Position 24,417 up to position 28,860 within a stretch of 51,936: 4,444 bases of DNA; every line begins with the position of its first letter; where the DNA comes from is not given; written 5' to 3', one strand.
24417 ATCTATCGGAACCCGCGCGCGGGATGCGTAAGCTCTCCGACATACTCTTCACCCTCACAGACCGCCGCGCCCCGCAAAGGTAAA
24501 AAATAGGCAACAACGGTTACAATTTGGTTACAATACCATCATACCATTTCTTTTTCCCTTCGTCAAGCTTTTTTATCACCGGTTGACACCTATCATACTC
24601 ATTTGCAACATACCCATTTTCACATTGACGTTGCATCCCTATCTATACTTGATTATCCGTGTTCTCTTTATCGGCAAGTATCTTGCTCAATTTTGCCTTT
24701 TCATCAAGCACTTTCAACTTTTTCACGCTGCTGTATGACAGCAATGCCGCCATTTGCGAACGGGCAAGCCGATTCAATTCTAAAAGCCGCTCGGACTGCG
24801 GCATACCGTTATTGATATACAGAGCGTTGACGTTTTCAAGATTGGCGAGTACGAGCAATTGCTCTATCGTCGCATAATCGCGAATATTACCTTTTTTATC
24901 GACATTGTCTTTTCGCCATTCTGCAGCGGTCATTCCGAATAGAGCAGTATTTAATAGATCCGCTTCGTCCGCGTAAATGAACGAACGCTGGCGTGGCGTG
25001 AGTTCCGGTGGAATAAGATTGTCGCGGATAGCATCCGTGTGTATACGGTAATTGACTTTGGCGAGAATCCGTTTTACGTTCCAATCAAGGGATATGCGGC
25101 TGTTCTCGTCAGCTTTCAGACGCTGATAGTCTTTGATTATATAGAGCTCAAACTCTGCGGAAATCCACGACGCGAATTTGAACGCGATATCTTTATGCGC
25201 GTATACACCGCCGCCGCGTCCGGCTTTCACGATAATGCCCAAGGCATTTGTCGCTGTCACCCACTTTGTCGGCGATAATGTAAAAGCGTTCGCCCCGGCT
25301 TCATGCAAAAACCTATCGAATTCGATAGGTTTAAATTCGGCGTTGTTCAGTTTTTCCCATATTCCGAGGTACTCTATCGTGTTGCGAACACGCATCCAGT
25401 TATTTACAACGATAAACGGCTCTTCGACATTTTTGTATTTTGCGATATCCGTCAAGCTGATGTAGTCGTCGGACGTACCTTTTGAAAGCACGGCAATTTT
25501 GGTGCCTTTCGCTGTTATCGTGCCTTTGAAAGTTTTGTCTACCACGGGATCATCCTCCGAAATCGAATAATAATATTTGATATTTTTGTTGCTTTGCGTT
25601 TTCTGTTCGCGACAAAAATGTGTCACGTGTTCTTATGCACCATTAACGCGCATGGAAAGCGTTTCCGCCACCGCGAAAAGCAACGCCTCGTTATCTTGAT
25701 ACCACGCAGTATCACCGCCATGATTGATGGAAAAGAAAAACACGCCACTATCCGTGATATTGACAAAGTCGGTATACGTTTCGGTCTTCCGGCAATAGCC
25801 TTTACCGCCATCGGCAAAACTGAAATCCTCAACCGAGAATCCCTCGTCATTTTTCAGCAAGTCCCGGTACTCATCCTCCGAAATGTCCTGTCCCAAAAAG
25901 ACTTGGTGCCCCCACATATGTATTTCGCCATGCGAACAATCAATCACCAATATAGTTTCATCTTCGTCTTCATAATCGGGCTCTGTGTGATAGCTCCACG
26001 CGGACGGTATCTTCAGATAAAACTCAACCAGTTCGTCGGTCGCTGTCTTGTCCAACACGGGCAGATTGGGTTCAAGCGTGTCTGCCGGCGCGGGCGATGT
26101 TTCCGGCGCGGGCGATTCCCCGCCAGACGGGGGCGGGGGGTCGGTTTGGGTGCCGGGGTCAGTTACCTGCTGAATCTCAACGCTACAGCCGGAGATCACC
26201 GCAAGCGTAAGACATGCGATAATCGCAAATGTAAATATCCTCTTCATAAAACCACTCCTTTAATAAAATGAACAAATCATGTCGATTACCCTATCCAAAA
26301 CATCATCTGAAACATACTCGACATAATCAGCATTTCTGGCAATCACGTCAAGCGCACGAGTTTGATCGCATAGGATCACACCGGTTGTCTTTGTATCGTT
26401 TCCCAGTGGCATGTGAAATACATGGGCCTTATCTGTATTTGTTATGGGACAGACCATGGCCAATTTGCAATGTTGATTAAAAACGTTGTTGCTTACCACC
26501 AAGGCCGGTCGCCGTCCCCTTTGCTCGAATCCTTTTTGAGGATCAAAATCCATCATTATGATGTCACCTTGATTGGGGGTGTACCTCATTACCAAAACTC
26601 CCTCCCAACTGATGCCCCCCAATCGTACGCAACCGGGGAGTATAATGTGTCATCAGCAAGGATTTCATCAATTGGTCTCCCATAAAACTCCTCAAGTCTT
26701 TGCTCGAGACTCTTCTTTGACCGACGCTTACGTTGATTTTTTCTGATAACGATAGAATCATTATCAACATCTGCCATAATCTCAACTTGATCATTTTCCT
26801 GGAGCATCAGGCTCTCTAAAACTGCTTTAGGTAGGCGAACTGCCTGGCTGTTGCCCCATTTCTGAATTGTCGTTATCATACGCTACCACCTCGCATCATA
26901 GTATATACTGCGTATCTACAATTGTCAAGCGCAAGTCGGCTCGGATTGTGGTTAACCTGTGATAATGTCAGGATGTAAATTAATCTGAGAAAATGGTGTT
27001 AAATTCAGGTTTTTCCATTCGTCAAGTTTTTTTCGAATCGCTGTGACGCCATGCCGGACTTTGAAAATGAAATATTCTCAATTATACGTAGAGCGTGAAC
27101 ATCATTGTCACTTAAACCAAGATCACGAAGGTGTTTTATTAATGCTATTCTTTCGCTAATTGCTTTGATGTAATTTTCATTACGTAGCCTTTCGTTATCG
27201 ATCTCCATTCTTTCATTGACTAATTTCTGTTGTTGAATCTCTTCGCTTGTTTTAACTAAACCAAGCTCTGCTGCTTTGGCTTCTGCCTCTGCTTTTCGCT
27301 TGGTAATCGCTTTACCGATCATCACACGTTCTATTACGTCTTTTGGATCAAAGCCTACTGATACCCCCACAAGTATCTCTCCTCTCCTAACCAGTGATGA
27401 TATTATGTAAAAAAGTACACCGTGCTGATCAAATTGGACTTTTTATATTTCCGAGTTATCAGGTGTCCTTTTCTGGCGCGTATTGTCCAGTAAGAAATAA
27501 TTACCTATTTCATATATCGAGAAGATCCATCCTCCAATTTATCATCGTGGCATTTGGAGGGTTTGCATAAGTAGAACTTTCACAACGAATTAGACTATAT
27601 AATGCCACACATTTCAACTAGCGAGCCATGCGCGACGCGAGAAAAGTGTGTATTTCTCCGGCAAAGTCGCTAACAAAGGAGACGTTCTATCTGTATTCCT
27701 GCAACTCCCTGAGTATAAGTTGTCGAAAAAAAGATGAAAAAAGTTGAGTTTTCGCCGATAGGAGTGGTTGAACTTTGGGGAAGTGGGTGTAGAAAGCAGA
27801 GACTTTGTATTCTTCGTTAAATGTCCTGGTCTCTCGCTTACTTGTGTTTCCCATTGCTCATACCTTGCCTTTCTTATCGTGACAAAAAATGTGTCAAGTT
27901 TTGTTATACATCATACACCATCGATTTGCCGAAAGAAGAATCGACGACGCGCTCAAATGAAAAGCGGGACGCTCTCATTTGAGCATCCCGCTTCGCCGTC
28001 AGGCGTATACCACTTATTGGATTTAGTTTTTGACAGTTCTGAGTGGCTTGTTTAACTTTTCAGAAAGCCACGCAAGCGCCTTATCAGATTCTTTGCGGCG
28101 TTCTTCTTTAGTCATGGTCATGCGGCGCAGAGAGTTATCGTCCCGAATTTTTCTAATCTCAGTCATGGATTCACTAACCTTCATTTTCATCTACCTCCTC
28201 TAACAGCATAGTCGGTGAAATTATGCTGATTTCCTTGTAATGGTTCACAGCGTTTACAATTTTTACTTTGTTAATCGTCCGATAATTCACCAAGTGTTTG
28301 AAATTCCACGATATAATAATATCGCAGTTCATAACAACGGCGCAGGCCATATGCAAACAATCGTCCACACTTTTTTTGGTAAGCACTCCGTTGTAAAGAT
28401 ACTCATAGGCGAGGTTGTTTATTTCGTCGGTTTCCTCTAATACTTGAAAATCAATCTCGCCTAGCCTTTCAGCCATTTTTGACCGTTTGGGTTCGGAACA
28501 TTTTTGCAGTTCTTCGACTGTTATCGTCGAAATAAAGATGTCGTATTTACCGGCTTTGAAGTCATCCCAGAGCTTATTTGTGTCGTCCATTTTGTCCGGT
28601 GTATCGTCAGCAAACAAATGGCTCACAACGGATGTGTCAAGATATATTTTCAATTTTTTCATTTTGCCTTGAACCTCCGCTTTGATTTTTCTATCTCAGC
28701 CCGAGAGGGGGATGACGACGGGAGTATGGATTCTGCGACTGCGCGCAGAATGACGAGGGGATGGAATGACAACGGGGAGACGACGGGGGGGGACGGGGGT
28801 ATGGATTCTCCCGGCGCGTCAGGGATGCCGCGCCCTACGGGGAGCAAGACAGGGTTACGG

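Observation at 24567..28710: AT-rich ~4.1 kb accessory island with two RNase toxins, a KilA-N protein and three orphan ORFs, but no integrase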

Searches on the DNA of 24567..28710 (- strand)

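Call 51: search_dna_similar(query=window:24567-28710:-, collection=phages, mode=distant, max_rows=15)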
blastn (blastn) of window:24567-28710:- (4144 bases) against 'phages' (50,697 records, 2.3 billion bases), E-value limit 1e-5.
Records with a match: 2; places in all: 2; records where one place covers at least 80% of the query: 0.
Best place of each record, by identity: 60-80% 2.
By first word of the organism name: Bacteriophage 2.
By host as written in the record: - 2.
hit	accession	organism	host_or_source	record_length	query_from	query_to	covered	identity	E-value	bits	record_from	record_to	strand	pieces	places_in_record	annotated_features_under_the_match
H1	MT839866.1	Bacteriophage sp.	human fecal samples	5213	3310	3839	13%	65.2%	4e-19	104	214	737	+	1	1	record has no annotation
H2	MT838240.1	Bacteriophage sp.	human fecal samples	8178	3244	3581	8%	68.5%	5e-25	124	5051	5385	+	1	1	record has no annotation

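Call 52: search_dna_similar(query=window:24567-28710:-, collection=plasmids, mode=distant, max_rows=15)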
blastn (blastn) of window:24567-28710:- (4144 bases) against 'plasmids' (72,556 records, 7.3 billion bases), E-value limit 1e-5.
Records with a match: 8; places in all: 9; records where one place covers at least 80% of the query: 0.
Best place of each record, by identity: 60-80% 8.
By first word of the organism name: Xenorhabdus 2; Aureispira 2; Haliscomenobacter 1; Parabacteroides 1; Phocaeicola 1; Photorhabdus 1.
By predicted mobility (MOB-suite, as given by PLSDB): non-mobilizable 7; conjugative 1.
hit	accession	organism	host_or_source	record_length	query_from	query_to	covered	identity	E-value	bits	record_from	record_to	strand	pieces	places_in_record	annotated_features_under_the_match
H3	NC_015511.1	Haliscomenobacter hydrossis DSM 1100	activated sludge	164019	3240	3887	16%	63.7%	9e-15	92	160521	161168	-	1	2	KilA-N domain-containing protein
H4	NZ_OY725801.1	Parabacteroides distasonis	-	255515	3259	3845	14%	65.5%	1e-26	131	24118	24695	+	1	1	KilA-N domain-containing protein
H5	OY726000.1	Phocaeicola massiliensis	-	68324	3337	3887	13%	64.9%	1e-13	88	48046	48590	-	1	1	record has no annotation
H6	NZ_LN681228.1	Xenorhabdus nematophila AN6/1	-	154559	3262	3677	10%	65.8%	2e-16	98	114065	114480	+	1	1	KilA-N domain-containing protein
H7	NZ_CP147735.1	Xenorhabdus sp. TH1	Steinernema sp. a AB-2023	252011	3262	3677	10%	65.1%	1e-12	84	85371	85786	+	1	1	KilA-N domain-containing protein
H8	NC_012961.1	Photorhabdus asymbiotica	-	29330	3310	3677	9%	65.3%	1e-12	84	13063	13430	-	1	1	KilA-N domain-containing protein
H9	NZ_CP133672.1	Aureispira sp. CCB-E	Monoculture,Seagrass (Zostera sp.) ...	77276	3618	3899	7%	66.1%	3e-8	71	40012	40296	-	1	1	KilA-N domain-containing protein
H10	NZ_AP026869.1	Aureispira anguillae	Anguilla japonica,Standard,head of ...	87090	3733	3899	4%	68.9%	1e-7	68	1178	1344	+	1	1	KilA-N domain-containing protein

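Call 53: get_annotated_region(hit=H4, flank=6000)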
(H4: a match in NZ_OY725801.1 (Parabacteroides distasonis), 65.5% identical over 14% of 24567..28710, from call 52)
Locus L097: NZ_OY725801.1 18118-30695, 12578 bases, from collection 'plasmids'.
description: Parabacteroides distasonis strain Parabacteroides distasonis TSDC17.2-1.1 plasmid 56, complete sequence
organism: Parabacteroides distasonis (NCBI taxid 823)
taxonomy: Bacteria; Bacteroidota; Bacteroidia; Bacteroidales; Tannerellaceae; Parabacteroides; Parabacteroides distasonis
host: -; source: -; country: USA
typing (MOB-suite, as given by PLSDB): non-mobilizable
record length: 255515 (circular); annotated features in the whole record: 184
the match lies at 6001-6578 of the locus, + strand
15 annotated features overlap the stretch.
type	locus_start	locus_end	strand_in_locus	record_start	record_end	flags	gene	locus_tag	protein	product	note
CDS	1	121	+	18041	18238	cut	-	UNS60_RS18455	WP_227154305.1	hypothetical protein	-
CDS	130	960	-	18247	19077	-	-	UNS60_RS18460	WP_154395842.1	MBL fold metallo-hydrolase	-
CDS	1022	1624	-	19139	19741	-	-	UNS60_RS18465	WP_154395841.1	TIGR00730 family Rossman fold protein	-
CDS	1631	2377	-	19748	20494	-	-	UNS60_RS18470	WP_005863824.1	TIGR02757 family protein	GO:0008150 - biological_process [Evidence IEA]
CDS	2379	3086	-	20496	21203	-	-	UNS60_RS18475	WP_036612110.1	DNA alkylation repair protein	-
CDS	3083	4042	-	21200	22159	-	-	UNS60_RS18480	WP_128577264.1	2-hydroxyacid dehydrogenase family protein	-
CDS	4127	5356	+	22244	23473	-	-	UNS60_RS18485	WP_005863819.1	nucleoside recognition domain-containing protein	-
CDS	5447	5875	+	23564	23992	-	ybeY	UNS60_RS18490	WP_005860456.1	rRNA maturation RNase YbeY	GO:0042254 - ribosome biogenesis [Evidence IEA]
CDS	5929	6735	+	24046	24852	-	-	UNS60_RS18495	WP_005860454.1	KilA-N domain-containing protein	-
CDS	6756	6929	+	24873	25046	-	-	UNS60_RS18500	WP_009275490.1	hypothetical protein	-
CDS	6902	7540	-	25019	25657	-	-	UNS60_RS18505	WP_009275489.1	porin family protein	-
CDS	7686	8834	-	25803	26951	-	-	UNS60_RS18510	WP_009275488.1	metallophosphoesterase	-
CDS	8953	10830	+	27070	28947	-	mnmG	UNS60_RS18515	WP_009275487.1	tRNA uridine-5-carboxymethylaminomethyl(34) synthesis enzyme MnmG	GO:0008033 - tRNA processing [Evidence IEA]; GO:0002098 - tRNA wobble uridine modification [Evidence IEA]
CDS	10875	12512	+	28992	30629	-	ade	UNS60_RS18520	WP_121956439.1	adenine deaminase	GO:0006168 - adenine salvage [Evidence IEA]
CDS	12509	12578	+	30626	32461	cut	uvrC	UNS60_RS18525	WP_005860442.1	excinuclease ABC subunit UvrC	GO:0006289 - nucleotide-excision repair [Evidence IEA]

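Call 54: get_annotated_region(hit=H6, flank=6000)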
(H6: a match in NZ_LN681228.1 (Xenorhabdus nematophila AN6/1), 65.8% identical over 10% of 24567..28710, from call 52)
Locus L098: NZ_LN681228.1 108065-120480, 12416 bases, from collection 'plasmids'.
description: Xenorhabdus nematophila AN6/1 plasmid II, complete sequence
organism: Xenorhabdus nematophila AN6/1 (NCBI taxid 1437823)
taxonomy: Bacteria; Pseudomonadota; Gammaproteobacteria; Enterobacterales; Morganellaceae; Xenorhabdus; Xenorhabdus nematophila; Xenorhabdus nematophila AN6/1
host: -; source: -; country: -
typing (MOB-suite, as given by PLSDB): conjugative; replicon IncC; relaxase MOBH; mating-pair formation MPF_F
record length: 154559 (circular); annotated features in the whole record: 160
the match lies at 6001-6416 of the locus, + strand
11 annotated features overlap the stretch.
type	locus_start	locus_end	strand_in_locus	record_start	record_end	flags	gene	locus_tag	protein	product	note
CDS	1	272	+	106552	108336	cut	-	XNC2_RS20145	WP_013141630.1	P-loop NTPase fold protein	-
CDS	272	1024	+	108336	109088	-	-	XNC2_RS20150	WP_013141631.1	hypothetical protein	-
CDS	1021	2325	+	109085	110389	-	qatC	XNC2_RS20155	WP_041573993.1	Qat anti-phage system QueC-like protein QatC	GO:0051607 - defense response to virus [Evidence IEA]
CDS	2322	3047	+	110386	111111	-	qatD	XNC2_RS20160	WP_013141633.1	Qat anti-phage system TatD family nuclease QatD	GO:0051607 - defense response to virus [Evidence IEA]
CDS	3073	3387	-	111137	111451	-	-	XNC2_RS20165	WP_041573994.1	hypothetical protein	-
CDS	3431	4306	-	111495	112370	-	-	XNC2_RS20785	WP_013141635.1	helix-turn-helix transcriptional regulator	-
CDS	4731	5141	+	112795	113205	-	-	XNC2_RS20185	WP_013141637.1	helix-turn-helix transcriptional regulator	-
CDS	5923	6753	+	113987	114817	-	-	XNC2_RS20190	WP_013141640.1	KilA-N domain-containing protein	-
CDS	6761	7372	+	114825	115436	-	-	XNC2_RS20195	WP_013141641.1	recombinase family protein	GO:0006310 - DNA recombination [Evidence IEA]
CDS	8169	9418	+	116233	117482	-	-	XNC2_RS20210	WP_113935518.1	IS3 family transposase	-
CDS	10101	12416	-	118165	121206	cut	-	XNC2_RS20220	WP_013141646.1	Tn3 family transposase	-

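Call 55: get_annotated_region(hit=H3, flank=6000)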
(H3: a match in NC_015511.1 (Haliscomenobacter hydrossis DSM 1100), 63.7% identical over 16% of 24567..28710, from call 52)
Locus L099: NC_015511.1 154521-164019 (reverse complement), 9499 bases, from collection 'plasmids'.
description: Haliscomenobacter hydrossis DSM 1100 plasmid pHALHY01, complete sequence
organism: Haliscomenobacter hydrossis DSM 1100 (NCBI taxid 760192)
taxonomy: Bacteria; Bacteroidota; Saprospiria; Saprospirales; Haliscomenobacteraceae; Haliscomenobacter; Haliscomenobacter hydrossis; Haliscomenobacter hydrossis DSM 1100
host: -; source: activated sludge; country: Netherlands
typing (MOB-suite, as given by PLSDB): non-mobilizable; replicon rep_cluster_246
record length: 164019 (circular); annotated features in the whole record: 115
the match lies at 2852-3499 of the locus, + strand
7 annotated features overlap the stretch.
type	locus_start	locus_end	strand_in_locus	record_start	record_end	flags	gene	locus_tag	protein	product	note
CDS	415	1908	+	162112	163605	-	-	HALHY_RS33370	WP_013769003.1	hypothetical protein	-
CDS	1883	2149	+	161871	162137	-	-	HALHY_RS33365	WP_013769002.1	hypothetical protein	-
CDS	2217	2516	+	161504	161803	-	-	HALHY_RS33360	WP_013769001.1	hypothetical protein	-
CDS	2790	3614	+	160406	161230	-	-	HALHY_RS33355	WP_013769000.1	KilA-N domain-containing protein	-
CDS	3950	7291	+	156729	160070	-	-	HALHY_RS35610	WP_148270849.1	COR domain-containing protein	-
CDS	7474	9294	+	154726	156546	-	-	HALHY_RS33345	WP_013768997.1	class I SAM-dependent DNA methyltransferase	-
CDS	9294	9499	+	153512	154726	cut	-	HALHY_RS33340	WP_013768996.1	restriction endonuclease subunit S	GO:0006304 - DNA modification [Evidence IEA]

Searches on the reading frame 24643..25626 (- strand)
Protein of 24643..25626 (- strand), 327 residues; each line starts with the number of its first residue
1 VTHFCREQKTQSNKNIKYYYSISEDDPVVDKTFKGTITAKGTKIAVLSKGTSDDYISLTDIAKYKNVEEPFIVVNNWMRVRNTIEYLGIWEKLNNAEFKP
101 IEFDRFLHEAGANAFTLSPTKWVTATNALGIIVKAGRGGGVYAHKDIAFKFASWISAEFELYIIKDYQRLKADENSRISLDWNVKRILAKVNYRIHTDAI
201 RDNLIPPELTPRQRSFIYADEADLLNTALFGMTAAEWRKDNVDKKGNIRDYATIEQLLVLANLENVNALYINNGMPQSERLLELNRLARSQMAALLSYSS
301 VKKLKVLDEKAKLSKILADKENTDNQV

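Call 3: search_protein_families(library=pfam, proteins=[window:24643-25626:-], max_evalue=0.01)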
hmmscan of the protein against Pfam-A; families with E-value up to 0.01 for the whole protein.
window:24643-25626:- (327 aa): 1 family
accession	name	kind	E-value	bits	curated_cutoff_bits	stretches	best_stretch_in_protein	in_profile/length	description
PF04383.19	KilA-N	-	3.6e-18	65.8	23.8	1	48-171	10-105/107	KilA-N domain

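Call 4: search_protein_families(library=padloc, proteins=[window:24643-25626:-], max_evalue=0.01)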
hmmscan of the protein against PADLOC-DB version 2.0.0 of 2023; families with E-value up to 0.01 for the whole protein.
window:24643-25626:- (327 aa): 1 family
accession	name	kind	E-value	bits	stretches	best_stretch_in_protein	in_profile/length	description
PDLC04962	PDC-S22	-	4.1e-129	427.6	1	35-306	5-275/281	-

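Call 5: search_protein_families(library=ncbifam, proteins=[window:24643-25626:-], max_evalue=0.01)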
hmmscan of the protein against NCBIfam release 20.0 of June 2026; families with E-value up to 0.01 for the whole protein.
window:24643-25626:- (327 aa): 0 families

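Call 6: search_protein_families(library=phrogs, proteins=[window:24643-25626:-], max_evalue=0.01)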
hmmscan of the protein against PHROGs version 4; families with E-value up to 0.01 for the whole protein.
window:24643-25626:- (327 aa): 6 families
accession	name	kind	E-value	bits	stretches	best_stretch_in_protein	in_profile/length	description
phrog_2657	-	transcription regulation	7e-58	196.8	1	46-305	14-240/243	transcriptional regulator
phrog_129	-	transcription regulation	4.6e-12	47.4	1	51-175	16-113/273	transcriptional regulator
phrog_32500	-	unknown function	1.6e-11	45.1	1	41-104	10-70/76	-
phrog_2812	-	unknown function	8e-10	39.6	1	53-176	17-110/288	-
phrog_10441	-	unknown function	0.00044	21.6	1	132-185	9-65/126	-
phrog_1136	-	unknown function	0.0019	18.9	1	73-176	34-109/244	-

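Call 66: find_related_loci(query=window:24643-25545:-, collection=viral_contigs, flank=6000)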
Query window:24643-25545:- (300 aa) in viral_contigs; peptide patterns used: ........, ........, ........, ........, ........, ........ (x = any residue, [..] = any of these).
23 stretches matched a pattern; 3 encode a relative of the query (tblastn E <= 1e-3); 3 distinct loci.
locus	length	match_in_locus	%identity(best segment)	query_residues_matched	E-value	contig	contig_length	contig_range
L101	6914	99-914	59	3-278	1e-105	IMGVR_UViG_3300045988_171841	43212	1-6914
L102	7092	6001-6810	57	6-278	4e-99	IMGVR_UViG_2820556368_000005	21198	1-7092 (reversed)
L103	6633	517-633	46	181-221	1e-5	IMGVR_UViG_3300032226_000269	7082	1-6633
